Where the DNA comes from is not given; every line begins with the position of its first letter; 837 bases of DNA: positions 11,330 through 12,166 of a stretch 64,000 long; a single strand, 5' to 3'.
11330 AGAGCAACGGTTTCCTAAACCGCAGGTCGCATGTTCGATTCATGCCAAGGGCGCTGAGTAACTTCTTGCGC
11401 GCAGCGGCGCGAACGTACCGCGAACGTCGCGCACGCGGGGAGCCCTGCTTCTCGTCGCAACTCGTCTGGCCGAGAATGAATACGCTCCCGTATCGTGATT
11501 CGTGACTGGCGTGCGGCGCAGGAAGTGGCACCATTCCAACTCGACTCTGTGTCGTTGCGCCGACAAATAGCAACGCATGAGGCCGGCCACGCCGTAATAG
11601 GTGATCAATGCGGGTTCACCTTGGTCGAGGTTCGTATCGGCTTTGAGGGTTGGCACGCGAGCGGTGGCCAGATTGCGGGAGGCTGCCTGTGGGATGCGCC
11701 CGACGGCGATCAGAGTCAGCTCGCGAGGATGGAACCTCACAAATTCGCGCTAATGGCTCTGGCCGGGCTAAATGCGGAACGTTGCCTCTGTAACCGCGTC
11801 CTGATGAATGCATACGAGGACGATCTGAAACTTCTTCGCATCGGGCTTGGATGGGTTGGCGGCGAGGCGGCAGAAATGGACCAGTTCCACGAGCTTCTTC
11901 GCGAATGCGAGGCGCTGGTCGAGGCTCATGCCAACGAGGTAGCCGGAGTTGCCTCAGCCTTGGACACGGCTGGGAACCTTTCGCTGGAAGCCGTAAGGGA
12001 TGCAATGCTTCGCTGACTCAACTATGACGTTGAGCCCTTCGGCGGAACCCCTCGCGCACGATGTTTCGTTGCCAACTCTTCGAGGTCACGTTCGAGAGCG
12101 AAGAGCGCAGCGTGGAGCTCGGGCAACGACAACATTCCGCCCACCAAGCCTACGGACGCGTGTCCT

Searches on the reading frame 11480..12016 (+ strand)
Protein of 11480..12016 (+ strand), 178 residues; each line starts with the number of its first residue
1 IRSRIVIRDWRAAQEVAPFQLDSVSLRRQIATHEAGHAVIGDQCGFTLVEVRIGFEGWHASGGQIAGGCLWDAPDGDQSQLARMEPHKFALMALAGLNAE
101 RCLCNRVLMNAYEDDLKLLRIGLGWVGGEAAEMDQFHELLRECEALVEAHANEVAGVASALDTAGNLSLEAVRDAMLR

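Call 85: search_protein_families(library=pfam, proteins=[window:11480-12016:+], max_evalue=0.001)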
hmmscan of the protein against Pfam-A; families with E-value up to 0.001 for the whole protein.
window:11480-12016:+ (178 aa): 1 family
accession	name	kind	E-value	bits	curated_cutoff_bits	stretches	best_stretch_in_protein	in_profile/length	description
PF01434.24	Peptidase_M41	-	0.00013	22.3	29.9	1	27-113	8-89/191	Peptidase family M41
